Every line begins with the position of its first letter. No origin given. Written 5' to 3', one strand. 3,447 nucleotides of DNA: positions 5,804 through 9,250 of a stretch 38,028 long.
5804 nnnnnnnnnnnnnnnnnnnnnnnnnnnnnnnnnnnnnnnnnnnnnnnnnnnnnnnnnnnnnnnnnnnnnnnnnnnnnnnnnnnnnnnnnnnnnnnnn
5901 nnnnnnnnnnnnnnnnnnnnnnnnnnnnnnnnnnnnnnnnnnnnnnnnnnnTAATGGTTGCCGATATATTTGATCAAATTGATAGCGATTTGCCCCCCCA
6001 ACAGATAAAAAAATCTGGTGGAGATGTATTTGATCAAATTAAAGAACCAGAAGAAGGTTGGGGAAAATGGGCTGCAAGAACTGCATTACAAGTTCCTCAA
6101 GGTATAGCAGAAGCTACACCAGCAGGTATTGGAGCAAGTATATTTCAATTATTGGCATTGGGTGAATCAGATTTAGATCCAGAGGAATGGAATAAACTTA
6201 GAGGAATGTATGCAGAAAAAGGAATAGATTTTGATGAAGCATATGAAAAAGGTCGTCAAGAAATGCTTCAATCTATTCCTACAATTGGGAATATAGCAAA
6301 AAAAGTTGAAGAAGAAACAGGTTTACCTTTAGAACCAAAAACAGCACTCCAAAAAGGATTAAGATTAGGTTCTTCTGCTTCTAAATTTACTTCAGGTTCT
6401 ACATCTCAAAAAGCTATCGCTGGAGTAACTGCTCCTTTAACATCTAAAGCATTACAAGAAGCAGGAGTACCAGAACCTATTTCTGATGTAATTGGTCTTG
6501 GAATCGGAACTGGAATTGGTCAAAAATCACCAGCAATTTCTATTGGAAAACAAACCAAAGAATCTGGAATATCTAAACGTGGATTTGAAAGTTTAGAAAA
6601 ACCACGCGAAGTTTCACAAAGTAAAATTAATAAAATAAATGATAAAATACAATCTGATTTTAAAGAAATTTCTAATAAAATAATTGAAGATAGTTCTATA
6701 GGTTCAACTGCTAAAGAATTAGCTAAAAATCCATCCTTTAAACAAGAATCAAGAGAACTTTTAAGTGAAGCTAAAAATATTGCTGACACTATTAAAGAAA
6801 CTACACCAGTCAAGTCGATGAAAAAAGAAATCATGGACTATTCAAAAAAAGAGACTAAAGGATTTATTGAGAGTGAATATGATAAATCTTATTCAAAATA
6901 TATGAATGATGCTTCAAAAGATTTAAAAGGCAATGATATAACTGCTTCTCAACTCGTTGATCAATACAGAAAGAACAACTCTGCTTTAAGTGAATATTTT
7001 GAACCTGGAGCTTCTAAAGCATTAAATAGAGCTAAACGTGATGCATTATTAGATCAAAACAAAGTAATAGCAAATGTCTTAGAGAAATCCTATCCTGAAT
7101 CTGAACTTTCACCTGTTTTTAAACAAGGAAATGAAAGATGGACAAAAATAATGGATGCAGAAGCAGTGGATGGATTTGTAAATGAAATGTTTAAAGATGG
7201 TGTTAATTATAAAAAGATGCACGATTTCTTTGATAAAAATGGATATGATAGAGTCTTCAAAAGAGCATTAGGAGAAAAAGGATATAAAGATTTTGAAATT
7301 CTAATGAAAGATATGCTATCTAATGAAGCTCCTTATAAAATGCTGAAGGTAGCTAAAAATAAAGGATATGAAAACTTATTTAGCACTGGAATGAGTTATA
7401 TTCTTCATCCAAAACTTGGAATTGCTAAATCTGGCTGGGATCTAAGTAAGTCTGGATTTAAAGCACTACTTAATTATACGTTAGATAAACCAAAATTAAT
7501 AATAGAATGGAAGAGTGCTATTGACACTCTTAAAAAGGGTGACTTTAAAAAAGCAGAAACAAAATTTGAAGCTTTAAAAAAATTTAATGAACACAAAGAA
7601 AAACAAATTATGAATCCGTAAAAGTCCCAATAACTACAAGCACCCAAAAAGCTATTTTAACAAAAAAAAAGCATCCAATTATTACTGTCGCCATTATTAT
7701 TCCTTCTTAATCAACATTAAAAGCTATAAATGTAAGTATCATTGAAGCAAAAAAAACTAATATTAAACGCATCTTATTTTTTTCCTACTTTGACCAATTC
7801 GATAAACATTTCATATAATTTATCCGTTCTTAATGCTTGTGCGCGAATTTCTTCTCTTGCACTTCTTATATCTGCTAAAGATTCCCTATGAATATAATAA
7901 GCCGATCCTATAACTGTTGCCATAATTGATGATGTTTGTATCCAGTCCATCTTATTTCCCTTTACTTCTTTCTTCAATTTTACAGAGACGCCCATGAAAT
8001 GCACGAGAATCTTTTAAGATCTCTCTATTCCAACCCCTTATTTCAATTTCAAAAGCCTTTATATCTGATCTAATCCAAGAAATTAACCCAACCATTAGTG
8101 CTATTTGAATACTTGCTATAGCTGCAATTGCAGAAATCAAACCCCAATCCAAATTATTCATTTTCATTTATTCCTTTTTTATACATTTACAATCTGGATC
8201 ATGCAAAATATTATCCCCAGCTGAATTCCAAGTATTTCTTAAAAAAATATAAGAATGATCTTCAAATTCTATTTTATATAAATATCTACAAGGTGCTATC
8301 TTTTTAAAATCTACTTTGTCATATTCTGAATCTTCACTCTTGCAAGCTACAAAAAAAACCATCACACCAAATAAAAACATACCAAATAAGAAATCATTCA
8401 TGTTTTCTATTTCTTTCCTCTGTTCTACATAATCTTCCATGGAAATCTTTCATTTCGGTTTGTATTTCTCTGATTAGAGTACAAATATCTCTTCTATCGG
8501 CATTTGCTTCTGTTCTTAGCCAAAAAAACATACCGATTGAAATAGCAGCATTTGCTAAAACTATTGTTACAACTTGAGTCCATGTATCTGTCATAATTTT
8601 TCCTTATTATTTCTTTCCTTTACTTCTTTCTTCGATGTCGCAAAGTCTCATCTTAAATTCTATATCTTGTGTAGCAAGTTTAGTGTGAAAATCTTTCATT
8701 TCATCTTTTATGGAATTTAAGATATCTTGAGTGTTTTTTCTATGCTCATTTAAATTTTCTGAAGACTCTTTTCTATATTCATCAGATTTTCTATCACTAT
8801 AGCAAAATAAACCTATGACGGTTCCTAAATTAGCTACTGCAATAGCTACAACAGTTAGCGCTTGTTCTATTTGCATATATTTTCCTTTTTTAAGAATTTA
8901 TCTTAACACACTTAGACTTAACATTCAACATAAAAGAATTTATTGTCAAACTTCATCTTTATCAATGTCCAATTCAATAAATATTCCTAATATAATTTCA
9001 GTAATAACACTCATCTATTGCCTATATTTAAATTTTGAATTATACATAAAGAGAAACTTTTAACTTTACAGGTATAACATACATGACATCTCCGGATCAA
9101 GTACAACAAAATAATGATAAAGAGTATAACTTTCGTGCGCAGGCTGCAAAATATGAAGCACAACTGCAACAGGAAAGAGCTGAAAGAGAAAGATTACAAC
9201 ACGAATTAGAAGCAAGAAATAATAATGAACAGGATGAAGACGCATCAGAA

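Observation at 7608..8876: Tandem cassette of paralogous single-TM proteins with a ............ motif, plus a lipoprotein and micro-peptides, with no endolysin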

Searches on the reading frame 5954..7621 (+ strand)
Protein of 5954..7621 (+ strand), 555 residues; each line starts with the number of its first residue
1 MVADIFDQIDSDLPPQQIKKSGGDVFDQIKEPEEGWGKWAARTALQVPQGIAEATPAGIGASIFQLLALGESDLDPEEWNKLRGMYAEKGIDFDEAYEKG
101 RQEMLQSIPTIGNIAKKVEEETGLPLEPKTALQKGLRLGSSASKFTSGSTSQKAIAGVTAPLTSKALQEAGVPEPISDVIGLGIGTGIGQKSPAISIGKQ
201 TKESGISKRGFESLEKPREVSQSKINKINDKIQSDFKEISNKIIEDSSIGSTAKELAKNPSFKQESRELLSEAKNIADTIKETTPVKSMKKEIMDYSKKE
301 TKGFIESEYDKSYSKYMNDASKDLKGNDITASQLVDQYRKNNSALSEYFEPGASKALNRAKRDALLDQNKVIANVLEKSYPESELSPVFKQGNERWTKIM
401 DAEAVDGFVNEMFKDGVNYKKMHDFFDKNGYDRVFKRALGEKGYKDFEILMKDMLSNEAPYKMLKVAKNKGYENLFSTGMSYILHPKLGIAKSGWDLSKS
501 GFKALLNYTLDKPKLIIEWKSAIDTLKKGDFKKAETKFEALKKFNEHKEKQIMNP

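Call 7: search_protein_families(library=phrogs, max_evalue=0.001, proteins=[window:5954-7621:+])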
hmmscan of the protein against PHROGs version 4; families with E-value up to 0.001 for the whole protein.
window:5954-7621:+ (555 aa): 0 families

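Call 23: search_protein_families(library=pfam, max_evalue=0.01, proteins=[window:5954-7621:+])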
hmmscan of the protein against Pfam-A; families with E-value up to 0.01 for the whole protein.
window:5954-7621:+ (555 aa): 1 family
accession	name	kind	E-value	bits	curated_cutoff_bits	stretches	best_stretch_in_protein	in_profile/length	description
PF12972.12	NAGLU_C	-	0.0072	16.5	25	0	253-365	157-259/268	Alpha-N-acetylglucosaminidase (NAGLU) C-terminal domain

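Call 99: find_related_loci(query=window:5954-7621:+, collection=viral_contigs, flank=10000)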
Query window:5954-7621:+ (555 aa) in viral_contigs; peptide patterns used: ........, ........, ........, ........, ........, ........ (x = any residue, [..] = any of these).
27 stretches matched a pattern, but none encodes a relative of the query by tblastn (E <= 1e-3).

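Call 101: find_related_loci(query=A6, collection=viral_contigs, flank=10000)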
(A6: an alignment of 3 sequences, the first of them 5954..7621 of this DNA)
Query A6 (555 aa) in viral_contigs; peptide patterns used: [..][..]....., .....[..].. (x = any residue, [..] = any of these).
44 stretches matched a pattern; 5 encode a relative of the query (tblastn E <= 1e-3); 5 distinct loci.
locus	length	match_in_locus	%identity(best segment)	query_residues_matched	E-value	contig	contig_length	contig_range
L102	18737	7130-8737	57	1-541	0e+0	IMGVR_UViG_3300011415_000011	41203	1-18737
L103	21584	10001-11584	50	24-541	7e-161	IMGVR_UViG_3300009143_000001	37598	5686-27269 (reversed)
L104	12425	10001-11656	41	1-541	9e-131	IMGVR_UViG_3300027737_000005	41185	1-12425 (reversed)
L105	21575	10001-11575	48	28-549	6e-149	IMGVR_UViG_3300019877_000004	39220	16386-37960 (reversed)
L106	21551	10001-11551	42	42-541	2e-128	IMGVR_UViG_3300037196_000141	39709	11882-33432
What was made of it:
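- Tried and rejected: The alignment-based scan found only 5 loci (calls 99, 101).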

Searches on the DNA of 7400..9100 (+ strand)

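Call 4: search_dna_similar(query=window:7400-9100:+, collection=phages, mode=distant)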
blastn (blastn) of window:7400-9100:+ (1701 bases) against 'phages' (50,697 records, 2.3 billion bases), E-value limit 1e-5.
No match.

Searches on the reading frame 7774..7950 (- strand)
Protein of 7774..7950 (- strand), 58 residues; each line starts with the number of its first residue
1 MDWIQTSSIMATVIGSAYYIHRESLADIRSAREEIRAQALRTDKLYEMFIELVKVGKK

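Call 63: search_protein_families(library=pfam, alignment_id=A3, max_evalue=1)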
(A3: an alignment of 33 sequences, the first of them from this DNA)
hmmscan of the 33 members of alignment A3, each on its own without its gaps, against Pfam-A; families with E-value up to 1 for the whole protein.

A. member 1, seq(58 aa): 0 families

B. families by the number of members that match (of 33 scanned): 46 families (the first 25 are shown)
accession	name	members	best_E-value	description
PF06825.17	HSBP1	1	4.2e-05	Heat shock factor binding protein 1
PF10018.14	Med4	1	0.0017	Vitamin-D-receptor interacting Mediator subunit 4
PF23991.1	DUF7310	1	0.0019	Coiled-coil region of unknown function (DUF7310)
PF13268.11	DUF4059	1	0.0035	Protein of unknown function (DUF4059)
PF10104.14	Brr6_like_C_C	1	0.0043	Di-sulfide bridge nucleocytoplasmic transport domain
PF16526.10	CLZ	1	0.006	C-terminal leucine zipper domain of cyclic nucleotide-gated channels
PF07889.17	DUF1664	1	0.0094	Protein of unknown function (DUF1664)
PF01545.26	Cation_efflux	1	0.014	Cation efflux family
PF10779.14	XhlA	1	0.02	Haemolysin XhlA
PF03937.21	Sdh5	1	0.022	Flavinator of succinate dehydrogenase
PF14700.11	RPOL_N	1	0.027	DNA-directed RNA polymerase N-terminal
PF22852.1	SoxE_N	1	0.027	Sulfocyanin, N-terminal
PF03932.20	CutC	1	0.033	CutC family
PF02524.19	KID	1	0.037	KID repeat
PF09383.16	NIL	1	0.041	NIL domain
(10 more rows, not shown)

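Call 72: search_protein_families(library=ncbifam, max_evalue=1, proteins=[window:7774-7950:-])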
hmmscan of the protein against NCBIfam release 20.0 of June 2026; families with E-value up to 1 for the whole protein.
window:7774-7950:- (58 aa): 0 families

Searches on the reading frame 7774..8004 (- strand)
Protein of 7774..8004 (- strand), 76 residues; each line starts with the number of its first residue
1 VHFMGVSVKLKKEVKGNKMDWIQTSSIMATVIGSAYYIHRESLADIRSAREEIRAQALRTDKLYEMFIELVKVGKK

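Call 5: search_protein_families(library=pfam, max_evalue=1, proteins=[window:7774-8004:-])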
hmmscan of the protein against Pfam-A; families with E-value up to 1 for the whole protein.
window:7774-8004:- (76 aa): 0 families

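Call 6: search_protein_families(library=phrogs, max_evalue=1, proteins=[window:7774-8004:-])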
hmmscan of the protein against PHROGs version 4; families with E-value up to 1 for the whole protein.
window:7774-8004:- (76 aa): 2 families
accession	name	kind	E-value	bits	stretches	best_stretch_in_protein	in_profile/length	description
phrog_17464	-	DNA, RNA and nucleotide metabolism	0.055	14.6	1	8-46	13-51/100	replication protein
phrog_24773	-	unknown function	0.2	12.5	1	6-38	5-37/44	-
